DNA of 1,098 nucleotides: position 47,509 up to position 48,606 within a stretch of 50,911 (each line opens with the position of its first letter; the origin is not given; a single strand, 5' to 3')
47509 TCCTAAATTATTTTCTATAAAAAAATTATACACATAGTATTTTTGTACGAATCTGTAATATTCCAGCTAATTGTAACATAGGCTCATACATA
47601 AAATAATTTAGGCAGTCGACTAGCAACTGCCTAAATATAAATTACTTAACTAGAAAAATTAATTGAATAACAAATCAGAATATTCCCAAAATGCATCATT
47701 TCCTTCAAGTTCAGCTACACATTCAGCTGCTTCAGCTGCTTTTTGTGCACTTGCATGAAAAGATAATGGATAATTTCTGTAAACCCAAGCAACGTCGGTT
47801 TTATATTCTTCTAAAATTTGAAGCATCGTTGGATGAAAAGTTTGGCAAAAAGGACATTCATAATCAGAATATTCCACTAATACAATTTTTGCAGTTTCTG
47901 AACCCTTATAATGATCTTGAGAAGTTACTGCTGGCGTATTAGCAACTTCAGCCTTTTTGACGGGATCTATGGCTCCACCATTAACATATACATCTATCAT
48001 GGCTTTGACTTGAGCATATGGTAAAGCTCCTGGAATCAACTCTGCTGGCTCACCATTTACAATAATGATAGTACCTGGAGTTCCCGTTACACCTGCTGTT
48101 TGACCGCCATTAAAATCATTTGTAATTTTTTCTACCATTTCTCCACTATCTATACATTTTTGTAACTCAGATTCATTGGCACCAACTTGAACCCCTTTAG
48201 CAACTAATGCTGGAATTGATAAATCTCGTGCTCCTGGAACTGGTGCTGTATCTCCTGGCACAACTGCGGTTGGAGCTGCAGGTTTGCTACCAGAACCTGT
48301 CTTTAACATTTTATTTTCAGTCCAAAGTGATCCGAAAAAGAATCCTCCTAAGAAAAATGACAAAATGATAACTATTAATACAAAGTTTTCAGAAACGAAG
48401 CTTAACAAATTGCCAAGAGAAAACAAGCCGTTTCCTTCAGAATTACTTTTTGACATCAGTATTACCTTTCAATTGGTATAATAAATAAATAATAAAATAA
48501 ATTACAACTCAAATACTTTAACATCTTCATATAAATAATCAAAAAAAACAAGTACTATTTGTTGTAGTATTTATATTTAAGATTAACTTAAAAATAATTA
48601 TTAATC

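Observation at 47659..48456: Apparent natural circular permutation of a DsbA-family oxidoreductase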

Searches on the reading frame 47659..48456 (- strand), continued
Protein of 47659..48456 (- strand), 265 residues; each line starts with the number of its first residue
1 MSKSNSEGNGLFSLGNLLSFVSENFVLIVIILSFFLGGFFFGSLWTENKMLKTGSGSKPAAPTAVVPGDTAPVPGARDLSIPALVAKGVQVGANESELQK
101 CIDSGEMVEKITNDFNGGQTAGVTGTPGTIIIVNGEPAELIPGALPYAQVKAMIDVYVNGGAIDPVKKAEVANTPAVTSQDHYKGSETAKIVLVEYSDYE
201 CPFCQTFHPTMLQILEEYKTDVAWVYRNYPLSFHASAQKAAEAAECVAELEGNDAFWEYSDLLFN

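Call 62: list_cluster_members(proteins=[P0121, P0123, P0137, P0142, P0131, P0156, P0001, P0060])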
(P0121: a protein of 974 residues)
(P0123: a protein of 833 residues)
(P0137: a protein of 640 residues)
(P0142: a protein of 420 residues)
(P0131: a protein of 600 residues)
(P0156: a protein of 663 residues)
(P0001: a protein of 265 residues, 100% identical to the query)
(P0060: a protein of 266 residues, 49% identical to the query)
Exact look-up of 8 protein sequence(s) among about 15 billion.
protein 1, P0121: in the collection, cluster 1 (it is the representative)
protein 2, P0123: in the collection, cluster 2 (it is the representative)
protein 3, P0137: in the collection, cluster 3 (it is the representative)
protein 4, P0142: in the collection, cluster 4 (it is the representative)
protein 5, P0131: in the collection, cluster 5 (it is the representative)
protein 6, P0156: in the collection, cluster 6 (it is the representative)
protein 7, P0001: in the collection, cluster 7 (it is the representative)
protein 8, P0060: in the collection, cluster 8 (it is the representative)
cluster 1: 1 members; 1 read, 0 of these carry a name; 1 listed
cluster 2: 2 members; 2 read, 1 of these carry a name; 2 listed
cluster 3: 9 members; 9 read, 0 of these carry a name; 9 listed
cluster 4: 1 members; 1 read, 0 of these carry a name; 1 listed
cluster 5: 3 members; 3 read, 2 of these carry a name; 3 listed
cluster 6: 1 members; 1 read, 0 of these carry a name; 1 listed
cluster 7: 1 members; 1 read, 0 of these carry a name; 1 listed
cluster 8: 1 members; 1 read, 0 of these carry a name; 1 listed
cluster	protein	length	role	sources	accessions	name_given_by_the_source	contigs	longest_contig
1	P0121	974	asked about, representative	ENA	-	-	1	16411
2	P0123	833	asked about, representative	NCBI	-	-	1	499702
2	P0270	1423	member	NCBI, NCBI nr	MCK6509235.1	thioredoxin domain-containing protein [Myxococcota bacterium]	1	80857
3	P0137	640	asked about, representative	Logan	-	-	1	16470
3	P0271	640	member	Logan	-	-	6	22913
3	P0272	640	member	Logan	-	-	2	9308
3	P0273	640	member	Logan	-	-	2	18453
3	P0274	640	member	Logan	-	-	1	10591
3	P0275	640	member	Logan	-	-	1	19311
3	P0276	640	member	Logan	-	-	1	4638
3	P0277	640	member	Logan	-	-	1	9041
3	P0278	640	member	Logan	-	-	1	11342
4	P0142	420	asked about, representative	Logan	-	-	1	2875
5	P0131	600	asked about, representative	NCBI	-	-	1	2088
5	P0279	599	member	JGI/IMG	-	protein-disulfide isomerase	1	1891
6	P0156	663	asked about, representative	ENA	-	-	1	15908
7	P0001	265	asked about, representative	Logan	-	-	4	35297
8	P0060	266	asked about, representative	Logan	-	-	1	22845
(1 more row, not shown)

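Call 63: find_encoding_contigs(protein=P0001, flank=2500, max_places=6)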
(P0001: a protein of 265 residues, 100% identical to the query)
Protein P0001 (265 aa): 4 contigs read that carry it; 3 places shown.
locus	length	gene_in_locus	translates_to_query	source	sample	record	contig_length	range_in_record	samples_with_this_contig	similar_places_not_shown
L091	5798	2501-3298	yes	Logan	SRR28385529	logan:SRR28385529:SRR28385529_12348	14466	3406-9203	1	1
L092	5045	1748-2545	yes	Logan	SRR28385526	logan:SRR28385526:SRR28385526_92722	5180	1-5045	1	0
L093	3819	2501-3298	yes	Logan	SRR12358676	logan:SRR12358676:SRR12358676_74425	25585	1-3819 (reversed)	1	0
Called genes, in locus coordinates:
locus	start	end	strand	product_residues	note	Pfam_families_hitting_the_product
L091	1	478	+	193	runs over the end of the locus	PF00293:NUDIX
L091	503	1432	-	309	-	PF02492:cobW, PF07683:CobW_C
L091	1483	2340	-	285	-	PF05175:MTS (weak), PF13847:Methyltransf_31 (weak), PF13649:Methyltransf_25 (faint)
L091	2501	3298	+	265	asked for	PF13098:Thioredoxin_2 (faint), PF01323:DSBA (faint), PF13462:Thioredoxin_4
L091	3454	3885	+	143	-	PF09424:YqeY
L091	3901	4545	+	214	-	PF12844:HTH_19 (weak), PF13413:HTH_25, PF09136:Glucodextran_B (weak)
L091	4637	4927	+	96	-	-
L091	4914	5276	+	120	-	PF12732:YtxH (faint)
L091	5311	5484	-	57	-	-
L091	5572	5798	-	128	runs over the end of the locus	-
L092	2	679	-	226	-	?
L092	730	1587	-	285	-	PF05175:MTS (weak), PF13847:Methyltransf_31 (weak), PF13649:Methyltransf_25 (faint)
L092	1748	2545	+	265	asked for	PF13098:Thioredoxin_2 (faint), PF01323:DSBA (faint), PF13462:Thioredoxin_4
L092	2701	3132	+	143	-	PF09424:YqeY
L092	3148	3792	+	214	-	PF12844:HTH_19 (weak), PF13413:HTH_25, PF09136:Glucodextran_B (weak)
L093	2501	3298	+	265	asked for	PF13098:Thioredoxin_2 (faint), PF01323:DSBA (faint), PF13462:Thioredoxin_4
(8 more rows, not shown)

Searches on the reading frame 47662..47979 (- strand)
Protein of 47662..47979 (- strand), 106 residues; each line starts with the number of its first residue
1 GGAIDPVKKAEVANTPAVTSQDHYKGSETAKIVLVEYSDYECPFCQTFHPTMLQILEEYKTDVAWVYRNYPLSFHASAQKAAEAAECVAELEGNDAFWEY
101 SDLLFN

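Call 5: search_protein_families(library=pfam, proteins=[window:47662-47979:-], max_evalue=10)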
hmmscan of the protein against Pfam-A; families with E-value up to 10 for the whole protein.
seq(106 aa): 6 families
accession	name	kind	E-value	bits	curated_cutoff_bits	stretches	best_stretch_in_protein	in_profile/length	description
PF13462.12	Thioredoxin_4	-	2e-14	54.6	23.2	1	20-104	3-87/165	Thioredoxin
PF01323.26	DSBA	-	2.6e-05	24.5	25.6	1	34-80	2-46/191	DSBA-like thioredoxin domain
PF13098.12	Thioredoxin_2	-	0.00066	20.4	27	1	28-90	3-53/104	Thioredoxin-like domain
PF00085.26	Thioredoxin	-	0.0045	17.4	23.5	1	29-64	17-52/103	Thioredoxin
PF13905.12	Thioredoxin_8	-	0.032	15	27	1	31-67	2-40/94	Thioredoxin-like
PF03854.20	zf-P11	-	0.13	12.4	25.6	1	16-53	14-49/50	P-11 zinc finger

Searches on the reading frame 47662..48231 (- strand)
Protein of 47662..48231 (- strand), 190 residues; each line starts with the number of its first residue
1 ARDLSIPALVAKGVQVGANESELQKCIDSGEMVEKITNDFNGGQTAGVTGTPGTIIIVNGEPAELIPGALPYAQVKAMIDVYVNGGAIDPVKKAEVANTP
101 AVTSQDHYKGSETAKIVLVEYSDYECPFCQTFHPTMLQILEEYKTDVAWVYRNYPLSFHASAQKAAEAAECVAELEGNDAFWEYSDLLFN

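Call 81: predict_structure(alignment_id=A3)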
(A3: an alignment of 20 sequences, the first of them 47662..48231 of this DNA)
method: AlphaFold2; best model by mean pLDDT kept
length: 190 residues; sequences in the alignment: 20
mean_pLDDT: 96.4   pTM: 0.92
mean pLDDT of the five models: 96.4, 96.1, 95.7, 95.5, 94.8
residues with pLDDT >= 90: 182; 70-90: 7; 50-70: 1; < 50: 0
segments of 3 or more residues with pLDDT < 50: none
pLDDT, mean of each block of 10 residues (from residue 1): 92 98 98 98 95 97 96 97 97 98 96 96 93 95 97 96 98 98 95
secondary structure, 60 per line:
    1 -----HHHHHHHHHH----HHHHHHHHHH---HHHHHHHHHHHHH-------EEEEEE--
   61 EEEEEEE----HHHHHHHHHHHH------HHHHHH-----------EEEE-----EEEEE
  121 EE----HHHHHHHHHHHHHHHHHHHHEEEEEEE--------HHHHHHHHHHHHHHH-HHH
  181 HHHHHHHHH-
elements in order: H6-15 H20-29 H33-45 E53-58 E61-67 H72-83 H90-95 E107-110 E116-122 H127-146 E147-153 H162-176 H178-189

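Call 83: fold_search(model_id=the predicted structure, library=pdb)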
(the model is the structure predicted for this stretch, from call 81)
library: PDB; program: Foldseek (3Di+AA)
matches with E <= 10: 239; with E <= 0.001: 1
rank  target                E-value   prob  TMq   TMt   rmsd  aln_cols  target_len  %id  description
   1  1un2                  7.9e-04  1.00  0.54  0.55   5.6       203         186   14  Crystal structure of circularly permuted CPDSBA_Q100T99: Preserved Global Fold and Local Structural Adjustments (released 2003-09-26)
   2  4n30                  2.4e-03  1.00  0.42  0.43   1.7        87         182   32  Crystal structure of Pseudomonas aeruginosa DsbA2 (released 2013-12-04)
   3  9edl_A                3.6e-03  1.00  0.38  0.33   2.7        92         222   20  Crystal structure of Francisella tularensis DsbA1 (released 2024-12-18)
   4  3f4s                  4.0e-03  1.00  0.40  0.38   2.2        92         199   25  Crystal structure of Wolbachia pipientis alpha-DsbA1 T172V (released 2009-03-24)
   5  9edl_B                4.8e-03  1.00  0.38  0.33   2.6        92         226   20  Crystal structure of Francisella tularensis DsbA1 (released 2024-12-18)
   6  3f4t                  5.1e-03  1.00  0.40  0.38   2.2        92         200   24  Crystal structure of Wolbachia pipientis alpha-DsbA1 C97A/C146A (released 2009-03-24)
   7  3f4r                  7.1e-03  1.00  0.40  0.38   2.2        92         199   25  Crystal structure of Wolbachia pipientis alpha-DsbA1 (released 2009-03-24)
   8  4xvw_E                2.0e-02  1.00  0.40  0.36   2.1        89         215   32  Crystal structure of Proteus mirabilis ScsC in a compact conformation (released 2016-06-08)
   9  4gxz_B                2.4e-02  0.98  0.25  0.26   8.1        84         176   24  Crystal structure of a periplasmic thioredoxin-like protein from Salmonella enterica serovar Typhimurium (released 2013-07-17)
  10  6eez_B                3.2e-02  1.00  0.38  0.38   1.8        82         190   23  Crystal Structure of the thiol-disulfide exchange protein alpha-DsbA2 from Wolbachia pipientis (released 2019-04-17)
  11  6eez_C                3.8e-02  1.00  0.41  0.42   1.7        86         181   22  Crystal Structure of the thiol-disulfide exchange protein alpha-DsbA2 from Wolbachia pipientis (released 2019-04-17)
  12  6nen                  4.1e-02  0.93  0.29  0.31   8.8       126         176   21  Catalytic domain of Proteus mirabilis ScsC (released 2019-03-06)
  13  5idr_C                5.1e-02  0.99  0.41  0.36   7.0       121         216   26  Crystal structure of Proteus Mirabilis ScsC in a transitional conformation (released 2017-08-02)
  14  6mhh                  5.1e-02  0.98  0.43  0.39  15.8       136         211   27  Proteus mirabilis ScsC linker (residues 39-49) deletion and N6K mutant (released 2019-03-06)
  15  5idr_F                5.4e-02  1.00  0.41  0.36   1.9        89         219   34  Crystal structure of Proteus Mirabilis ScsC in a transitional conformation (released 2017-08-02)
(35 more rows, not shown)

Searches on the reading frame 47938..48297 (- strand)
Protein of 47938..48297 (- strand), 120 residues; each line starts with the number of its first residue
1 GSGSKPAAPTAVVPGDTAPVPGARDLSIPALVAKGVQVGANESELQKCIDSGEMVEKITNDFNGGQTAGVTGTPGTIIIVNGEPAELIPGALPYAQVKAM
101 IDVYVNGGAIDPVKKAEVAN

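Call 5: search_protein_families(library=pfam, proteins=[window:47938-48297:-], max_evalue=10)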
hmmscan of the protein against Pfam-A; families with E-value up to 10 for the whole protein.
seq(120 aa): 4 families
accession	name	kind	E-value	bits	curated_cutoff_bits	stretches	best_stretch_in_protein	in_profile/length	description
PF01323.26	DSBA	-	4.5e-05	23.8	25.6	1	37-99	131-188/191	DSBA-like thioredoxin domain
PF13462.12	Thioredoxin_4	-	0.011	16.4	23.2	1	39-102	106-164/165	Thioredoxin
PF13098.12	Thioredoxin_2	-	0.021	15.6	27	1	58-100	61-103/104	Thioredoxin-like domain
PF09579.15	Spore_YtfJ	-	0.04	14.6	25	1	34-92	17-65/81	Sporulation protein YtfJ (Spore_YtfJ)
